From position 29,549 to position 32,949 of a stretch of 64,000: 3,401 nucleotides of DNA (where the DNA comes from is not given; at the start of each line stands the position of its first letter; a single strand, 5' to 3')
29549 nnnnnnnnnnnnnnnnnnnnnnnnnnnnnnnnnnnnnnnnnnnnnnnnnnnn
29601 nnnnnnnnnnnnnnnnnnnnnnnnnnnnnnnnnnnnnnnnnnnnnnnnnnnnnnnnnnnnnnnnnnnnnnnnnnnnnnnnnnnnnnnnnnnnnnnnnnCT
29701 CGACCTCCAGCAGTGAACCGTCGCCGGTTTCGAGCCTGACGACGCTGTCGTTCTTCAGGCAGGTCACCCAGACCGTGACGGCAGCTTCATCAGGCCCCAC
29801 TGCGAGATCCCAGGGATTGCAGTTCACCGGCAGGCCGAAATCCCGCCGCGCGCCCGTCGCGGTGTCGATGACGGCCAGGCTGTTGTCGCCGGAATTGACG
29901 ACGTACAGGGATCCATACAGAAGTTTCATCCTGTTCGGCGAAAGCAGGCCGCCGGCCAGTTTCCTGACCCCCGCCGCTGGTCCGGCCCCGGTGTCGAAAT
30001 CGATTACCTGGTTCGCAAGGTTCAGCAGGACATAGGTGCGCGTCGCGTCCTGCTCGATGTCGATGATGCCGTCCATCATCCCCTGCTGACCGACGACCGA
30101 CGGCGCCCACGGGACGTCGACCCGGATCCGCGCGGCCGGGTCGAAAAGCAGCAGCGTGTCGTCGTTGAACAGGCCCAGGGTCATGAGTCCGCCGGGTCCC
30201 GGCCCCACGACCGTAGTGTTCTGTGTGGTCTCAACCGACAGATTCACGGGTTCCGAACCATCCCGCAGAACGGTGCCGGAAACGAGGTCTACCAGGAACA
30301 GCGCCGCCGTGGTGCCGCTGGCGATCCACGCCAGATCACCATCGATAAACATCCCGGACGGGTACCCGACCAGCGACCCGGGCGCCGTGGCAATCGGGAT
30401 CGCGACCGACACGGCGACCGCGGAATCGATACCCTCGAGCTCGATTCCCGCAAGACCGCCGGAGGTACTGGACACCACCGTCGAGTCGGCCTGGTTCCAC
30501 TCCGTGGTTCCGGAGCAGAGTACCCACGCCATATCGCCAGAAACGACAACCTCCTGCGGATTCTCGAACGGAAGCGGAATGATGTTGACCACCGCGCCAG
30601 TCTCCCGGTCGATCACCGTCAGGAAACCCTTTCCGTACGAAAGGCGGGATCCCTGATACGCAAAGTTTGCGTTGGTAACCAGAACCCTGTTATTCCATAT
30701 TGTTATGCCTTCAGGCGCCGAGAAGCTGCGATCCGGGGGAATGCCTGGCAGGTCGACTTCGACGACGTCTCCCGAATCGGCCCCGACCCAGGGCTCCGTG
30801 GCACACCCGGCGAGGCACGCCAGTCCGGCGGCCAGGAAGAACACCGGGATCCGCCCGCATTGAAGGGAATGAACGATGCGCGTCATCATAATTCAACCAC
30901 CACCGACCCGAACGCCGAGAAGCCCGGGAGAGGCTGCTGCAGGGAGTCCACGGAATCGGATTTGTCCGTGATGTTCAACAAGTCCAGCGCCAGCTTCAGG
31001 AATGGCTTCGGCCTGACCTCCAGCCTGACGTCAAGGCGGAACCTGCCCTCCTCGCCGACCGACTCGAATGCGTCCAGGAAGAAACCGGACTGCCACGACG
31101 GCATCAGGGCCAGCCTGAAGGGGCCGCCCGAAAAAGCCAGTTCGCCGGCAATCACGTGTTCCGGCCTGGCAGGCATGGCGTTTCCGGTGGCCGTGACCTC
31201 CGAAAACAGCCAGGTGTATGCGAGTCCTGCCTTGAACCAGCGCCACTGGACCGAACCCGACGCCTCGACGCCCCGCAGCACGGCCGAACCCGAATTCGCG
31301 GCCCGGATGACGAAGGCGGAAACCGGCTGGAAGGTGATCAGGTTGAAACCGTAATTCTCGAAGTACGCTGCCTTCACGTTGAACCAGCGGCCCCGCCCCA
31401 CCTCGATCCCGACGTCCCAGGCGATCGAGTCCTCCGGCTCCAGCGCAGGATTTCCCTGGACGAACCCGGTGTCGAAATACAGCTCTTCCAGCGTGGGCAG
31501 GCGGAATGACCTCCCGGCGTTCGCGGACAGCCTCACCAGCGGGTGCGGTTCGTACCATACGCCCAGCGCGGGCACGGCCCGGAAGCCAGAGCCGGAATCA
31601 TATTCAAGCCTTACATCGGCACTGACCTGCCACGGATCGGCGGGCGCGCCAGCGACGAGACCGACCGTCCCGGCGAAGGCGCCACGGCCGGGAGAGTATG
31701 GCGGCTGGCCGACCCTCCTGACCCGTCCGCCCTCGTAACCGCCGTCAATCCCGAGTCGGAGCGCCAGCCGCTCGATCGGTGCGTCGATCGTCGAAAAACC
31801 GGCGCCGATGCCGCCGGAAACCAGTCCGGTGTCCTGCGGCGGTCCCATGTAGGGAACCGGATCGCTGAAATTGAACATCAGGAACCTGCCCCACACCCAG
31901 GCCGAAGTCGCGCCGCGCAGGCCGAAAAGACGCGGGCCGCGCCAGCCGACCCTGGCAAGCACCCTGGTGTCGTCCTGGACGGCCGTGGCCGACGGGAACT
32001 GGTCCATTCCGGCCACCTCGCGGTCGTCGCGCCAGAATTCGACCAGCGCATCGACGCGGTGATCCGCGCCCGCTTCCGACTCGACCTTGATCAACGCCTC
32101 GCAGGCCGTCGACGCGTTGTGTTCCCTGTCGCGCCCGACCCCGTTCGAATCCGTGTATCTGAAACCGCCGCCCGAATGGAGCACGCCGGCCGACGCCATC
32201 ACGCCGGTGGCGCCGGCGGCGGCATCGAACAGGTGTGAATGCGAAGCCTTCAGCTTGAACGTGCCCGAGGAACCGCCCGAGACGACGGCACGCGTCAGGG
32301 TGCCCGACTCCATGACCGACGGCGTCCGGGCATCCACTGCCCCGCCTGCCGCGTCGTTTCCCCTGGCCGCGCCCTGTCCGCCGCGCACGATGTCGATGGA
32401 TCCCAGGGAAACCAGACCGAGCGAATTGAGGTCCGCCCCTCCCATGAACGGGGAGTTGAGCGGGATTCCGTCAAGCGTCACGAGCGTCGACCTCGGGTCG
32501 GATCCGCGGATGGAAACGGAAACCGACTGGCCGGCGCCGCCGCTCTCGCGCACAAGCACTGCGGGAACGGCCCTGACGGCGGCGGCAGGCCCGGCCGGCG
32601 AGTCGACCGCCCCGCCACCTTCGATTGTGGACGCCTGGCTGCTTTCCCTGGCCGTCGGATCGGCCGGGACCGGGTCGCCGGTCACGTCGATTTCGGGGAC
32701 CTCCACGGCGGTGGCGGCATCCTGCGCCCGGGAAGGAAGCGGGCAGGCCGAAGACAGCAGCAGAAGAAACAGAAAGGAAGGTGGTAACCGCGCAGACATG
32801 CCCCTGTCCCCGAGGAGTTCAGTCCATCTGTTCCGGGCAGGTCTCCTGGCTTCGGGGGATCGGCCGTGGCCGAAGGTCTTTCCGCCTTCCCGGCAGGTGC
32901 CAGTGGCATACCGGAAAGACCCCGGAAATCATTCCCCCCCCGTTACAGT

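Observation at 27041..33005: Complete riboswitch-controlled B12 uptake operon including a BtuG-like beta-propeller lipoprotein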

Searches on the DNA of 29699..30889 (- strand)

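Call 26: search_rna_families(sources=[L001, L002, L003, L004, L005, L006, L007, L008, L009], threshold=gathering)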
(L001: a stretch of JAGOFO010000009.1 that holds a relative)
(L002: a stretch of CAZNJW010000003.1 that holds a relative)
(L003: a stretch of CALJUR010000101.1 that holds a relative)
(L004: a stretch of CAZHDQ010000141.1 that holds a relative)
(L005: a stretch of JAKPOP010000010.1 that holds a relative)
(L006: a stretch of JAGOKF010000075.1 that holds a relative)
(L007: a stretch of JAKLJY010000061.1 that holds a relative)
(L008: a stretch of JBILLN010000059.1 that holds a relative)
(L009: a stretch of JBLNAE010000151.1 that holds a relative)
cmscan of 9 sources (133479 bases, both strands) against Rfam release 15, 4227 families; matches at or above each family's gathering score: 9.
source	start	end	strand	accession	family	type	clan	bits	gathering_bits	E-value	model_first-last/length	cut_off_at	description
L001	2363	2565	+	RF00174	Cobalamin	Cis-reg; riboswitch;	CL00101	115.9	31.5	4.9e-28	1-189/189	no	Cobalamin riboswitch aptamer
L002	5856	6058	+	RF00174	Cobalamin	Cis-reg; riboswitch;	CL00101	114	31.5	1.7e-27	1-189/189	no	Cobalamin riboswitch aptamer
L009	1505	1693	+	RF00174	Cobalamin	Cis-reg; riboswitch;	CL00101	109.9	31.5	2.6e-26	1-189/189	no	Cobalamin riboswitch aptamer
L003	3475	3684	-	RF00174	Cobalamin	Cis-reg; riboswitch;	CL00101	107.9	31.5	9.2e-26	1-189/189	no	Cobalamin riboswitch aptamer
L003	3811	3982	+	RF00174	Cobalamin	Cis-reg; riboswitch;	CL00101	88.4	31.5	3.5e-20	1-189/189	no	Cobalamin riboswitch aptamer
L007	5589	5820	+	RF00174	Cobalamin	Cis-reg; riboswitch;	CL00101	86.6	31.5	1.2e-19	1-189/189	no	Cobalamin riboswitch aptamer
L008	5569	5801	+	RF00174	Cobalamin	Cis-reg; riboswitch;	CL00101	85.1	31.5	3.2e-19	1-189/189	no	Cobalamin riboswitch aptamer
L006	1958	2139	+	RF00174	Cobalamin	Cis-reg; riboswitch;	CL00101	78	31.5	3.5e-17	1-189/189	no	Cobalamin riboswitch aptamer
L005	3871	3993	+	RF00174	Cobalamin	Cis-reg; riboswitch;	CL00101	74.2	31.5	4.2e-16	46-168/189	no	Cobalamin riboswitch aptamer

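Call 59: search_rna_families(sources=[L010, L011, L012, L013, L014, L015], threshold=gathering)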
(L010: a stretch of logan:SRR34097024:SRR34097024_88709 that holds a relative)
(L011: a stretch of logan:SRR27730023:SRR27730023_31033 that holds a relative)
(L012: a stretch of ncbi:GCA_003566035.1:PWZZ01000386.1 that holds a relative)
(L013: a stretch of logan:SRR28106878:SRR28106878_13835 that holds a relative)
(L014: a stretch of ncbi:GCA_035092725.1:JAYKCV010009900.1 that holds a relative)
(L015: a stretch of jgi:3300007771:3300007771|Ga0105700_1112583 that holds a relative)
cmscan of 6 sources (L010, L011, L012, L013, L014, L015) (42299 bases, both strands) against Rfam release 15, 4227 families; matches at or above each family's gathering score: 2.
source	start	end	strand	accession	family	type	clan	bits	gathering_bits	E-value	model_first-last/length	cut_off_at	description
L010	92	280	+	RF00174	Cobalamin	Cis-reg; riboswitch;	CL00101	111.6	31.5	2.5e-27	1-189/189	no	Cobalamin riboswitch aptamer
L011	4901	5097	+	RF00174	Cobalamin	Cis-reg; riboswitch;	CL00101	103.5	31.5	5.6e-25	1-189/189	no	Cobalamin riboswitch aptamer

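Call 78: search_rna_families(sources=[L016, L017], threshold=gathering)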
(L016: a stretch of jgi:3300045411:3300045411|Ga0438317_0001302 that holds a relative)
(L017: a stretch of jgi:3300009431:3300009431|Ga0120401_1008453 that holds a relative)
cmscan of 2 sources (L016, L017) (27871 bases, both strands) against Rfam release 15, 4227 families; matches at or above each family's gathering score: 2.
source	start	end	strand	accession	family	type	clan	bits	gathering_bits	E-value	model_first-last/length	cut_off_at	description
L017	4535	4736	+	RF00174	Cobalamin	Cis-reg; riboswitch;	CL00101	111.3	31.5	2.1e-27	1-189/189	no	Cobalamin riboswitch aptamer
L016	5544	5765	+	RF00174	Cobalamin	Cis-reg; riboswitch;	CL00101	72.9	31.5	2e-16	1-189/189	no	Cobalamin riboswitch aptamer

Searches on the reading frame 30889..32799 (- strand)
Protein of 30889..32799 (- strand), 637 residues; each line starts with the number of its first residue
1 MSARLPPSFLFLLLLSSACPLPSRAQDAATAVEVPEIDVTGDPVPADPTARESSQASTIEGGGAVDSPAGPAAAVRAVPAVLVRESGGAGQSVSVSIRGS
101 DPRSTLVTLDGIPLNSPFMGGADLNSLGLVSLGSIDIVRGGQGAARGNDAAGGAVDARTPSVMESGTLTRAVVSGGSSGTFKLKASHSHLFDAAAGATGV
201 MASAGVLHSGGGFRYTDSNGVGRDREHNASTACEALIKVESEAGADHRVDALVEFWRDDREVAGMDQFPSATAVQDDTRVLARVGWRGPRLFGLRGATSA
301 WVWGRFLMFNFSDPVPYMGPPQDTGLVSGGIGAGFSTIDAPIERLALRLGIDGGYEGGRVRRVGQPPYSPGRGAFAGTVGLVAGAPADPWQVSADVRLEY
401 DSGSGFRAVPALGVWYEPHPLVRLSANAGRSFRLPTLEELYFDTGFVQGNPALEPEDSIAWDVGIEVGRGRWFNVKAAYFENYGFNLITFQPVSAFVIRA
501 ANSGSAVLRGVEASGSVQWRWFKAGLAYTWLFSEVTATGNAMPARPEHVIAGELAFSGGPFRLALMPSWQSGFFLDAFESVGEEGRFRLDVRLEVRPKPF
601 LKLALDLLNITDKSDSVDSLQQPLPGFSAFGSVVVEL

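Call 4: search_protein_families(library=pfam, proteins=[window:30889-32799:-], max_evalue=0.01)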
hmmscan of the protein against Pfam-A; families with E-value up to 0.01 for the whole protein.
window:30889-32799:- (637 aa): 2 families
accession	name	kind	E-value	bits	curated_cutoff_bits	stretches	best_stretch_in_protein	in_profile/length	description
PF00593.30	TonB_dep_Rec_b-barrel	-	2.3e-32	113.9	27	1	387-609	182-435/436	TonB dependent receptor-like, beta-barrel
PF07715.20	Plug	-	7.3e-13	49.4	23.9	1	72-154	26-107/107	TonB-dependent Receptor Plug Domain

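Call 5: search_protein_families(library=ncbifam, proteins=[window:30889-32799:-], max_evalue=0.01)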
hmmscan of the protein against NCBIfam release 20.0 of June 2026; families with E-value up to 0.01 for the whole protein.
window:30889-32799:- (637 aa): 17 families
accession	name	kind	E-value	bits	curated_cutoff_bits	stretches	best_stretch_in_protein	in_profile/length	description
TIGR01779.1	TonB-B12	equivalog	8.1e-28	97.3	599.7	2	75-215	69-204/614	TonB-dependent vitamin B12 receptor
TIGR01786.1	TonB-hemlactrns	subfamily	2.5e-26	92.3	323.75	2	408-526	438-580/719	TonB-dependent hemoglobin/transferrin/lactoferrin family receptor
NF007926.1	PRK10641.1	equivalog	1.1e-24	86.9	836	2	75-185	68-176/617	TonB-dependent vitamin B12 receptor BtuB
TIGR01785.1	TonB-hemin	subfamily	9.5e-21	73.9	316.85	2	408-543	414-571/677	TonB-dependent heme/hemoglobin receptor family protein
TIGR01783.1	TonB-siderophor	subfamily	3.9e-19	68.7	223.5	2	372-571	370-572/649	TonB-dependent siderophore receptor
NF038079.1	TonB_sider_MxcH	equivalog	4.3e-10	38.3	925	1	27-192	108-270/792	TonB-dependent siderophore myxochelin receptor MxcH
NF041535.1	TonB_rec_PqqU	equivalog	4.8e-09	35.1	1200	1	75-187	41-158/676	TonB-dependent receptor PqqU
NF010051.0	PRK13528.1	subfamily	7.8e-08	31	583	1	444-553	510-628/727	FepA family TonB-dependent siderophore receptor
NF010012.0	PRK13486.1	equivalog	2.5e-07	29.5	924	1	447-554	464-576/696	TonB-dependent receptor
TIGR01782.1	TonB-Xanth-Caul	subfamily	3.1e-07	29.1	310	0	445-613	634-837/868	TonB-dependent receptor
TIGR01776.1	TonB-tbp-lbp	subfamily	1.3e-06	26.7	468.8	1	412-491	646-733/946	lactoferrin/transferrin family TonB-dependent receptor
NF041676.1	FecA_OM_dicitr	equivalog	1.6e-06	26.4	1100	1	76-264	157-344/773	TonB-dependent Fe(3+) dicitrate receptor FecA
NF010010.0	PRK13483.1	equivalog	2.8e-05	22.3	927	0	389-483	385-485/660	ligand-gated channel protein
NF010048.1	PRK13524.1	subfamily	0.00013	20.6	493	0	445-556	521-641/744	FepA family TonB-dependent siderophore receptor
NF007478.2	PRK10064.1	equivalog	0.00021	19.7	745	1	75-163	71-161/663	catecholate siderophore receptor CirA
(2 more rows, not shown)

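Call 64: search_solved_structures(query=window:30889-32799:-, max_evalue=0.001, show_alignments=0)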
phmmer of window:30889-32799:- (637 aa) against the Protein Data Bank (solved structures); distinct sequences matched with E-value up to 0.001: 17.
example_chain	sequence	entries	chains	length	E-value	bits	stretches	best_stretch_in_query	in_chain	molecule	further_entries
3rgn_A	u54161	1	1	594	4.9e-15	58.2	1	75-167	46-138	Vitamin B12 transporter BtuB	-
3rgm_A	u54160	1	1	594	6.5e-15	57.8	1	75-167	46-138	Vitamin B12 transporter BtuB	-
1nqf_A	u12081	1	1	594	7.6e-15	57.6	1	75-167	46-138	Vitamin B12 receptor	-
2gsk_A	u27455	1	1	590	1.2e-14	56.9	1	75-167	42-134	Vitamin B12 transporter btuB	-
1nqe_A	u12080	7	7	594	1.2e-14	56.9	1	75-167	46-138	Vitamin B12 receptor | Vitamin B12 transporter btuB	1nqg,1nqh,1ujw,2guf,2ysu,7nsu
3m8b_A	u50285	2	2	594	1.2e-14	56.9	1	75-167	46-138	Vitamin B12 transporter btuB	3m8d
8bmx_C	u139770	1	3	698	2.4e-09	39.4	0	368-471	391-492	Putative TonB-linked outer membrane receptor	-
9gbc_A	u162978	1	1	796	3.3e-07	32.3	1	51-183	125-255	TonB-linked outer membrane receptor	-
8p97_A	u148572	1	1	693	4e-07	32.1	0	371-515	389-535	TonB-dependent receptor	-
8p98_A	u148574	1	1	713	4.1e-07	32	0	371-515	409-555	Vitamin B12 transporter BtuB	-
9nn6_A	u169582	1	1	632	3.4e-06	29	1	75-169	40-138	Colicin I receptor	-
2hdf_A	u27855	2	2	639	3.5e-06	29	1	75-169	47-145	Colicin I receptor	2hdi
8blw_A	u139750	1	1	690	1.4e-05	27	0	431-548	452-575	Vitamin B12 transporter BtuB1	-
5fr8_A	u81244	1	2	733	0.00054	21.7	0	75-163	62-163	TONB-DEPENDENT SIDEROPHORE RECEPTOR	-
5fp2_A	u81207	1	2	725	0.00059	21.6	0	74-159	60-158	FERRIC ENTEROBACTIN RECEPTOR PIRA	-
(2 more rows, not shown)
